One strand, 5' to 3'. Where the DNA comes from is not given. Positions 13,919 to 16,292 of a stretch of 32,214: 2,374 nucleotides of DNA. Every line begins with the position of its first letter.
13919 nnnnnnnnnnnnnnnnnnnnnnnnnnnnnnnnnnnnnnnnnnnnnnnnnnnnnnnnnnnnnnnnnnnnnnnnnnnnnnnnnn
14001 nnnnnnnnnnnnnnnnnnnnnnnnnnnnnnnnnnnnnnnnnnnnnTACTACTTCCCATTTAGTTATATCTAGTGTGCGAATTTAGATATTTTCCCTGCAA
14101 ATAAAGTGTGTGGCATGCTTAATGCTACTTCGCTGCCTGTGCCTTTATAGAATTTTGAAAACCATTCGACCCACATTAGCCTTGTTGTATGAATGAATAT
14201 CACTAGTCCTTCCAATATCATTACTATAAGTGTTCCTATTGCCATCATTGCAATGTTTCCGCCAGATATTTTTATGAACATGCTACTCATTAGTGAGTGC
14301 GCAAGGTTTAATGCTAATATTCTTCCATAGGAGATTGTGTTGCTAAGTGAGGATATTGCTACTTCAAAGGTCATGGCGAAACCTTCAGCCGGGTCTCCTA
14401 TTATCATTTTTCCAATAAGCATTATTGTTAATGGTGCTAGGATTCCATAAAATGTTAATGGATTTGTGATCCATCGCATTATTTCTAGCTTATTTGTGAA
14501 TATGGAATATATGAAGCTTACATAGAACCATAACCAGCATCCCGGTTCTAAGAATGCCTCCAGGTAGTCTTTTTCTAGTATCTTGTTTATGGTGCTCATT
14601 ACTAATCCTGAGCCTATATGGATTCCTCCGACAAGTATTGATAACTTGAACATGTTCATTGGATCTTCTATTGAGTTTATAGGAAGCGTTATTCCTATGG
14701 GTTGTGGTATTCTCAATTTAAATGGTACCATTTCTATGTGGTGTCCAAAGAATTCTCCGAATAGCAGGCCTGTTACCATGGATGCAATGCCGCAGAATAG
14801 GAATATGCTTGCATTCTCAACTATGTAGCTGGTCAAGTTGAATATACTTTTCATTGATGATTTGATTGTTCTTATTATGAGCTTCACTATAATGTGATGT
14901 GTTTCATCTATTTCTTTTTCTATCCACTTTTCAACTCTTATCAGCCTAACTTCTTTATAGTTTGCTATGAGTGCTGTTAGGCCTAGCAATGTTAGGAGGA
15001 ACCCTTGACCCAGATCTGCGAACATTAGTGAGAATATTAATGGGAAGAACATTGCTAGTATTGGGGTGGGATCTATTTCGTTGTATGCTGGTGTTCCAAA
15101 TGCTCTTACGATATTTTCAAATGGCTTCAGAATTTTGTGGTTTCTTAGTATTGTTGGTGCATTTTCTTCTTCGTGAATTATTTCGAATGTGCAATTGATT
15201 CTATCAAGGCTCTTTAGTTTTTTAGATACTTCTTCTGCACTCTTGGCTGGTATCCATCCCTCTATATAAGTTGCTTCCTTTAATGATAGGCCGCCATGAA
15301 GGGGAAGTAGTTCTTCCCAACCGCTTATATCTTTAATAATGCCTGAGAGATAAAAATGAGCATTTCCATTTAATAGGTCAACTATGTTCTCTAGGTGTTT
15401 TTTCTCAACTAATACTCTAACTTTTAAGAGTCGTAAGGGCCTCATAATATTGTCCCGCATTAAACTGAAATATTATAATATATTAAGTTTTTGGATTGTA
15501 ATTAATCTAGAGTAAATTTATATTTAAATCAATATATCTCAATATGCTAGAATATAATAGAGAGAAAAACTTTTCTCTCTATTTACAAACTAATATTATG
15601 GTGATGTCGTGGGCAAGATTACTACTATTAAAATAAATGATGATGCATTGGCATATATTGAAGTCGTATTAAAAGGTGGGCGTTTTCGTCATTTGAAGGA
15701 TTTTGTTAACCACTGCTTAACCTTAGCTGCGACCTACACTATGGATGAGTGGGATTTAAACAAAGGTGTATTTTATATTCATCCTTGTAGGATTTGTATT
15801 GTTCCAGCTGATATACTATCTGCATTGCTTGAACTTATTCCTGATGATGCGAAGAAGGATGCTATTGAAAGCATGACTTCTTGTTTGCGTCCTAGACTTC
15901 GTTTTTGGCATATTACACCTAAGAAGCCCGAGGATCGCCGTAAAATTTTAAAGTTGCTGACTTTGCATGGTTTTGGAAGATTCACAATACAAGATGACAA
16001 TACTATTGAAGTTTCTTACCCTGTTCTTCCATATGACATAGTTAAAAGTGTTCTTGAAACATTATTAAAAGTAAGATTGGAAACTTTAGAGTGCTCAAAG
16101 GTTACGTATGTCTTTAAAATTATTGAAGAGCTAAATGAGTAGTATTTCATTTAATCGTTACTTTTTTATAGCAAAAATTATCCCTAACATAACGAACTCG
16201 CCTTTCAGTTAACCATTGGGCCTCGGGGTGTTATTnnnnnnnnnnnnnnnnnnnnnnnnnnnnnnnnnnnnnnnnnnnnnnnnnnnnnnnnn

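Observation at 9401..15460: Membrane-sector-only A/V-ATPase island with two subunit I paralogues and no A1 head genes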

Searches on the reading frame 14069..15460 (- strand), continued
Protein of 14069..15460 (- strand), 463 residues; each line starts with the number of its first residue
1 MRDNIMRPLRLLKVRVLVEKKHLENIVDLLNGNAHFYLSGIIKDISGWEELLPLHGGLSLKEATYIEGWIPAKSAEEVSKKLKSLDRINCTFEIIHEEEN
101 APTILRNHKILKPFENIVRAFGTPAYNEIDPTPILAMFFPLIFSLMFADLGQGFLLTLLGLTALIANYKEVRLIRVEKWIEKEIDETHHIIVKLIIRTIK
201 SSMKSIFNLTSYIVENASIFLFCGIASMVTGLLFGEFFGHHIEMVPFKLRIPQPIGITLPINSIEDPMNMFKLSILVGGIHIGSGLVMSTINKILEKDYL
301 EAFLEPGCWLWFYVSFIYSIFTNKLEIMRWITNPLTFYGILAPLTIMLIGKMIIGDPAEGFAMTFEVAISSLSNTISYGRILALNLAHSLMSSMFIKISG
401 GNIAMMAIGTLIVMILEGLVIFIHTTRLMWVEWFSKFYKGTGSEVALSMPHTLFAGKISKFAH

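Call 25: find_related_loci(query=A1, collection=genome_contigs, flank=10000)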
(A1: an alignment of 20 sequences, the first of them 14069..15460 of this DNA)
Query A1 (463 aa) in genome_contigs; peptide patterns used: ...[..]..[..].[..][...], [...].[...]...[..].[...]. (x = any residue, [..] = any of these).
599 stretches matched a pattern (row limit reached: there are more); 584 encode a relative of the query (tblastn E <= 1e-3); the best 80 are kept; 80 distinct loci.
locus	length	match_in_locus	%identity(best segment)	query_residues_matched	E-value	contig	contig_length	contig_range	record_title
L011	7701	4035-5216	36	6-442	5e-92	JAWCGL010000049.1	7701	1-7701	MAG: Candidatus Bathyarchaeia archaeon isolate JZ-1_202007_bins_68 JZ-1_202007_bins_68_scaffold_49, whole genome shotgun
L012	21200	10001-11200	36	1-443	5e-86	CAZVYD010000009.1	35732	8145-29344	MAG TPA_asm: uncultured Candidatus Bathyarchaeia archaeon isolate SRP231805_co2_49 genome assembly, contig: NODE_418_len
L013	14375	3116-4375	33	66-460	2e-58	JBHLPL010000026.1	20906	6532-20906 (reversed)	MAG: Promethearchaeota archaeon isolate H2M.186 H2M.186@1863, whole genome shotgun sequence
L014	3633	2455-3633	31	54-433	2e-52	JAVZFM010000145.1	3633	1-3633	MAG: Candidatus Bathyarchaeia archaeon isolate DRTY-6_201803_bins_58 DRTY-6_201803_bins_58_scaffold_145, whole genome sh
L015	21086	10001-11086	31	66-444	4e-46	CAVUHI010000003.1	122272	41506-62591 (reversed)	MAG: Candidatus Bathyarchaeota archaeon isolate MFD01872.bin.2.69 genome assembly, contig: contig_122847, whole genome s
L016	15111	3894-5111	30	18-446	4e-45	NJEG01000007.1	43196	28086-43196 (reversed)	MAG: Candidatus Altiarchaeales archaeon ex4484_2 ex4484_2_scaffold_206_length_43196__count_13695, whole genome shotgun s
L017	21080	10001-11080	32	65-442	3e-45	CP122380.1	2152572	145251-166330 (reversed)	MAG: Candidatus Bathyarchaeum tardum isolate M17C-01 chromosome, complete genome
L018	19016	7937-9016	29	65-442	4e-45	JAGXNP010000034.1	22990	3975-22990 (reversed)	MAG: Promethearchaeota archaeon isolate bin41 NODE_34_length_22990_cov_50.941169, whole genome shotgun sequence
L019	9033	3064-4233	30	68-444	5e-45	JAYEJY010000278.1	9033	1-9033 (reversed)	MAG: Promethearchaeati archaeon isolate MAG151 MAG151_278, whole genome shotgun sequence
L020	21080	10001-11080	30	65-442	2e-44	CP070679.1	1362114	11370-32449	MAG: Candidatus Bathyarchaeota archaeon isolate bin695 chromosome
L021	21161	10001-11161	28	13-443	2e-44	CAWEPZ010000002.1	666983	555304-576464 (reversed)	MAG: Candidatus Bathyarchaeota archaeon isolate MFD01872.bin.2.229 genome assembly, contig: contig_110361, whole genome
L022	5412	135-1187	31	61-444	2e-44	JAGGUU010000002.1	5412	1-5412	MAG: Candidatus Bathyarchaeota archaeon isolate AUK082 PB_MBMC_036_c_000000000073, whole genome shotgun sequence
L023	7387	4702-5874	29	61-444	2e-44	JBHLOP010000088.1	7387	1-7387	MAG: Promethearchaeota archaeon isolate DZ3M.366 DZ3M.366@38987, whole genome shotgun sequence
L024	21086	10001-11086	29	58-446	2e-44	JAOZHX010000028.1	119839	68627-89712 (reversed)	MAG: Candidatus Bathyarchaeota archaeon isolate SRBZ_4 k147_138824, whole genome shotgun sequence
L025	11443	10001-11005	33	100-442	6e-44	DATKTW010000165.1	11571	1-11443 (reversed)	MAG TPA_asm: Candidatus Nanopelagicaceae bacterium isolate SMAG_U14091 k141_462103, whole genome shotgun sequence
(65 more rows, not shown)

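Call 27: find_encoding_contigs(protein=P0020, flank=10000, max_places=2)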
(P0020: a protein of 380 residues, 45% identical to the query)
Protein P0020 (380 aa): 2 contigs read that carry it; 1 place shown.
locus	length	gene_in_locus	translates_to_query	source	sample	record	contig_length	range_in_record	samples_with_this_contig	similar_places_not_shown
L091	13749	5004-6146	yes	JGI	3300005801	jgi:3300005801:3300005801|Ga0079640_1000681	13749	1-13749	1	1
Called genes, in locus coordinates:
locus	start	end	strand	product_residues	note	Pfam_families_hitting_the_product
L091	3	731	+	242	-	?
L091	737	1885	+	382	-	PF00149:Metallophos, PF12850:Metallophos_2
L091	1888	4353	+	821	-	PF00005:ABC_tran (faint), PF02463:SMC_N, PF13175:AAA_15, PF13304:AAA_21 (weak), PF13476:AAA_23, PF13514:AAA_27 (faint), PF13555:AAA_29 (weak), PF13558:SbcC_Walker_B (weak)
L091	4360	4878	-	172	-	-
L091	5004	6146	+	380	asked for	PF01496:V_ATPase_I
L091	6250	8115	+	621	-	PF02129:Peptidase_S15, PF20434:BD-FAE, PF00326:Peptidase_S9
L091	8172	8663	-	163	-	PF02502:LacAB_rpiB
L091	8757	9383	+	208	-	PF00708:Acylphosphatase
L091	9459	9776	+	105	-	PF19891:DUF6364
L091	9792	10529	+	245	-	PF02592:Vut_1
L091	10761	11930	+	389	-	PF00291:PALP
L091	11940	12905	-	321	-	PF04055:Radical_SAM, PF08608:Wyosine_form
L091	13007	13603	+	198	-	PF01661:Macro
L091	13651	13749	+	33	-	?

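Call 28: find_encoding_contigs(protein=P0003, flank=10000, max_places=2)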
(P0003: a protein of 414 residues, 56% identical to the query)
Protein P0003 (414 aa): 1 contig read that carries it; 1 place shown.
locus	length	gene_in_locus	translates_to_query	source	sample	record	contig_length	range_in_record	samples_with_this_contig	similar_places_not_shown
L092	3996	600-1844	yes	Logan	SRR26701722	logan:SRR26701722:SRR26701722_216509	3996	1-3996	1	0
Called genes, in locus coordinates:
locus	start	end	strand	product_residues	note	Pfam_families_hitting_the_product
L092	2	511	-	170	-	?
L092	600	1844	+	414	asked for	PF01496:V_ATPase_I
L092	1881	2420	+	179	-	-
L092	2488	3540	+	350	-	PF01992:vATP-synt_AC39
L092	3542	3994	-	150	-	?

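Call 30: search_protein_families(library=pfam, proteins=[L006:8914-9492:+, L001:12079-12495:+, L006:9466-9774:-, L004:9595-9876:-, L007:12104-12520:+, L017:11578-12132:+, L001:15728-16228:-], max_evalue=5)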
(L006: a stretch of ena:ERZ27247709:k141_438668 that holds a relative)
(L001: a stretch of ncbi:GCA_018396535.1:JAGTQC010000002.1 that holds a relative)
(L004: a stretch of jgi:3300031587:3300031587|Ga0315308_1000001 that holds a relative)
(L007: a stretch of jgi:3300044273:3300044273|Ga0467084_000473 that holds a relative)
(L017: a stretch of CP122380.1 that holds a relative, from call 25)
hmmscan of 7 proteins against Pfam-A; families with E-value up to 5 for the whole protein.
L006:8914-9492:+ (192 aa): 0 families

L001:12079-12495:+ (138 aa): 0 families

L006:9466-9774:- (102 aa): 2 families
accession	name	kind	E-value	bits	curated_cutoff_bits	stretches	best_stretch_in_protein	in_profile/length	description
PF09527.15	ATPase_gene1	-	0.009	16.5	26.6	1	43-85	6-46/54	Putative F0F1-ATPase subunit Ca2+/Mg2+ transporter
PF02659.21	Mntp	-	0.068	13.4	24.4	1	39-76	105-142/152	Putative manganese efflux pump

L004:9595-9876:- (93 aa): 12 families
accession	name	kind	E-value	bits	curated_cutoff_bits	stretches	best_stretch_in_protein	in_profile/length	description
PF09527.15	ATPase_gene1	-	0.0011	19.5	26.6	1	18-60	5-49/54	Putative F0F1-ATPase subunit Ca2+/Mg2+ transporter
PF05433.20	Rick_17kDa_Anti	-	0.0064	16.8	24.2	1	30-63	9-40/43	Glycine zipper 2TM domain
PF12670.12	DUF3792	-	0.0069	17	31.3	1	26-78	44-96/115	Protein of unknown function (DUF3792)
PF12822.12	ECF_trnsprt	-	0.0095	16.4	30.7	1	26-86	79-140/169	ECF transporter, substrate-specific component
PF19428.4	Sema4F_C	-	0.012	15.5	27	1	36-81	70-114/197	Semaphorin 4F C-terminal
PF09335.16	VTT_dom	-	0.032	15.1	33.9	1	27-80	4-58/123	VTT domain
PF11118.13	DUF2627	-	0.036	15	22.4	1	51-82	38-69/76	Protein of unknown function (DUF2627)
PF21724.2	DUF6861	-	0.053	13.4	28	1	18-63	33-78/194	Family of unknown function (DUF6861)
PF06570.16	DUF1129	-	0.12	12.3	29.1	1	16-88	79-151/207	Protein of unknown function (DUF1129)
PF10031.14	DUF2273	-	0.22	12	25.4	1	26-41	31-46/48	Small integral membrane protein (DUF2273)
PF10247.14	Romo1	-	0.68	10.8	27.6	1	48-69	11-32/66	Reactive mitochondrial oxygen species modulator 1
PF13488.11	Gly-zipper_Omp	-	0.82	10.1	25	0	49-64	1-16/46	Glycine zipper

L007:12104-12520:+ (138 aa): 1 family
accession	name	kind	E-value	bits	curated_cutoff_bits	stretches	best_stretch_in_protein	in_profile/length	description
PF15872.10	SRTM1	-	2.5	8.8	27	1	32-77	42-86/103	Serine-rich and transmembrane domain-containing protein 1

L017:11578-12132:+ (184 aa): 1 family
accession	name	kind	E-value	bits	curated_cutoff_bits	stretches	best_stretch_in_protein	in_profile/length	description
PF12761.13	End3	-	0.092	13.4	25.2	1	40-93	5-57/115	Actin cytoskeleton-regulatory complex protein END3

L001:15728-16228:- (166 aa): 3 families
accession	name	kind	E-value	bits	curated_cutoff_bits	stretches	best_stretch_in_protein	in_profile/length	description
PF01231.23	IDO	-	0.027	13.7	26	1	20-118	138-225/412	Indoleamine 2,3-dioxygenase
PF17573.8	GA-like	-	0.11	12.9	25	1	3-19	20-36/50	GA-like domain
PF08702.15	Fib_alpha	-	1.4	9.5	29.9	1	46-148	30-129/143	Fibrinogen alpha/beta chain family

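Call 49: predict_structure(alignment_id=A1)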
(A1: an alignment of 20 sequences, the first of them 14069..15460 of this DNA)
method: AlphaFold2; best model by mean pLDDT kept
length: 463 residues; sequences in the alignment: 20
mean_pLDDT: 78.6   pTM: 0.72
mean pLDDT of the five models: 78.6, 76.8, 76.3, 76.2, 73.8
residues with pLDDT >= 90: 48; 70-90: 325; 50-70: 71; < 50: 19
segments of 3 or more residues with pLDDT < 50: 447-463
pLDDT, mean of each block of 10 residues (from residue 1): 68 87 84 73 71 63 82 87 77 77 76 84 84 87 82 86 82 65 71 83 79 84 89 77 73 84 79 87 90 89 91 91 86 91 93 85 84 77 77 77 75 66 65 78 57 36 29
secondary structure, 60 per line:
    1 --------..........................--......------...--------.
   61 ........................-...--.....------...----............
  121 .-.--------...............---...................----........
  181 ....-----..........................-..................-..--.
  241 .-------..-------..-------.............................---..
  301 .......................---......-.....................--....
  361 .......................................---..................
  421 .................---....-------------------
elements in order: E9-19 H20-34 E37-42 E63-71 H72-84 E91-95 E102-104 H109-121 H132-146 H150-168 H173-184 H190-215 H217-234 H267-295 H299-323 H327-332 H334-354 H357-399 H403-437 E441-444
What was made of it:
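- On Canonical full-length subunit I/a (applied to the short paralogue): The model shows a single beta-alpha-beta lobe at residues 9-121 (call 49).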

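Call 53: fold_search(model_id=the predicted structure, library=pdb)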
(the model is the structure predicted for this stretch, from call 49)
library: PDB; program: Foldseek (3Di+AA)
matches with E <= 10: 635; with E <= 0.001: 45
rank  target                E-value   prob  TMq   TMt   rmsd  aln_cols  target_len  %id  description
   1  9brd_a                1.1e-13  1.00  0.61  0.38  25.7       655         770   17  Synaptic Vesicle V-ATPase with synaptophysin and SidK, State 3 (released 2024-06-26)
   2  7unf_a                4.6e-13  1.00  0.60  0.39   7.6       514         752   19  CryoEM structure of a mEAK7 bound human V-ATPase complex (released 2022-06-15)
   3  9brb_a                8.8e-13  1.00  0.61  0.39  26.1       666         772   17  Synaptic Vesicle V-ATPase with synaptophysin and SidK, State 1 (released 2024-06-26)
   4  7u8o_a                1.7e-12  1.00  0.62  0.40   7.0       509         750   21  Structure of porcine V-ATPase with mEAK7 and SidK, Rotary state 2 (released 2022-07-06)
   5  6xbw_a                2.2e-12  1.00  0.62  0.40  24.0       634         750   17  Cryo-EM structure of V-ATPase from bovine brain, state 1 (released 2020-08-19)
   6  7uzf_a                2.4e-12  1.00  0.62  0.39   7.0       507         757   20  Rat Kidney V-ATPase with SidK, State 1 (released 2023-11-22)
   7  6vq6_a                3.3e-12  1.00  0.63  0.40   7.0       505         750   19  Mammalian V-ATPase from rat brain - composite model of rotational state 1 bound to ADP and SidK (built from focused re (released 2020-03-18)
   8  8eas_a                3.5e-12  1.00  0.61  0.40   7.0       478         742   21  Yeast VO in complex with Vma12-22p (released 2022-11-02)
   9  6vq8_a                3.5e-12  1.00  0.61  0.39   7.9       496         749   19  Mammalian V-ATPase from rat brain - composite model of rotational state 3 bound to ADP and SidK (built from focused re (released 2020-03-18)
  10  9cfc_R                4.0e-12  1.00  0.59  0.42   7.0       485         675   21  Cryo-EM structure of human kidney V-ATPase state 2 (released 2025-08-06)
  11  6o7u_a                4.4e-12  1.00  0.60  0.41   7.7       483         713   20  Saccharomyces cerevisiae V-ATPase Stv1-VO (released 2019-04-03)
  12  9cf8_R                4.8e-12  1.00  0.60  0.45   6.9       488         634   22  Cryo-EM structure of human kidney V-ATPase state 1 (released 2025-08-06)
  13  9det_a                5.3e-12  1.00  0.57  0.37   8.4       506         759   20  Human V-ATPase Vo subcomplex (containing subunit isoform a4) bound to nanobody and inhibitor (released 2025-09-10)
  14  6wm2_R                5.8e-12  1.00  0.62  0.39   6.8       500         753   20  Human V-ATPase in state 1 with SidK and ADP (released 2020-11-11)
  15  6pe4_A                6.4e-12  1.00  0.58  0.37   9.0       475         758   21  Yeast Vo motor in complex with 1 VopQ molecule (released 2020-05-20)
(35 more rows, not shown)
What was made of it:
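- On A-type (A1Ao) ATP synthase, membrane sector: The fold match supports this (call 53).
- Closest known: Thermus thermophilus / Enterococcus hirae V/A-ATPase subunit I. Same: Foldseek E 1e-9 (call 53).
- The model and Foldseek match a-subunit membrane domains (calls 49, 53).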

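Call 69: search_protein_families(library=ncbifam, proteins=[window:14069-15460:-], max_evalue=0.1)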
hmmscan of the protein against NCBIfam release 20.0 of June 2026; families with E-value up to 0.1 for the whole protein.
window:14069-15460:- (463 aa): 9 families
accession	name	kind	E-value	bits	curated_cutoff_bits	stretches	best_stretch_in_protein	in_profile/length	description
NF004434.0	PRK05771.3-3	equivalog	1.3e-46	159.4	777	2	60-300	278-495/686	V-type ATP synthase subunit I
NF004430.0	PRK05771.2-4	equivalog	3.9e-43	148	670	2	61-161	274-377/646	V-type ATP synthase subunit I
NF004428.0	PRK05771.2-1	equivalog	2.2e-41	141.8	766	2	62-162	305-409/680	V-type ATP synthase subunit I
NF004427.0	PRK05771.1-1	equivalog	1.7e-28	99.7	942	2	61-165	302-410/668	V-type ATP synthase subunit I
NF004433.0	PRK05771.3-2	equivalog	4.9e-27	94.6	1173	2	65-160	275-371/701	V-type ATP synthase subunit I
NF004432.0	PRK05771.3-1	equivalog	9.3e-25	87.1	1044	1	62-443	266-621/643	V-type ATP synthase subunit I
NF004435.0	PRK05771.3-4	equivalog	2.3e-20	72.5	1410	2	65-317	277-514/701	V-type ATP synthase subunit I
NF004431.0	PRK05771.2-5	equivalog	9.6e-17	60.7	851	2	66-182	243-355/649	V-type ATP synthase subunit I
NF004429.0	PRK05771.2-2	equivalog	9.4e-16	57.6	799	2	61-169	238-346/608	V-type ATP synthase subunit I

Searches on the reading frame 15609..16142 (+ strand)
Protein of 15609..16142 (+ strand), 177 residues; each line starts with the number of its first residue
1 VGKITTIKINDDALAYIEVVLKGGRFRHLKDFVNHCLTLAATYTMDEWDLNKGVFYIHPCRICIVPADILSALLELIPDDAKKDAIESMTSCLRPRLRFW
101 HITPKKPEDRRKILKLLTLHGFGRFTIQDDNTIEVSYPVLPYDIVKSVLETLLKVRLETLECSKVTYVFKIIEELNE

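Call 4: search_protein_families(library=pfam, proteins=[window:15609-16142:+], max_evalue=0.01)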
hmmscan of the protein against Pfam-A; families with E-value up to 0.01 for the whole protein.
window:15609-16142:+ (177 aa): 0 families

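Call 30: search_protein_families(library=pfam, proteins=[window:15609-16142:+], max_evalue=5)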
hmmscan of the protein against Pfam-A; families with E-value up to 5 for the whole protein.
window:15609-16142:+ (177 aa): 0 families

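Call 69: search_protein_families(library=ncbifam, proteins=[window:15609-16142:+], max_evalue=0.1)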
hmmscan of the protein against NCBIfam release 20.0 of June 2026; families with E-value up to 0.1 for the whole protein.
window:15609-16142:+ (177 aa): 0 families
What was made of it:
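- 15609..16142 (+): u177: conserved divergent neighbour of the short I in Culexarchaeia. Its N-terminus reads as a ribbon-helix-helix, so it is a candidate regulator. No family hit (calls 30, 69).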
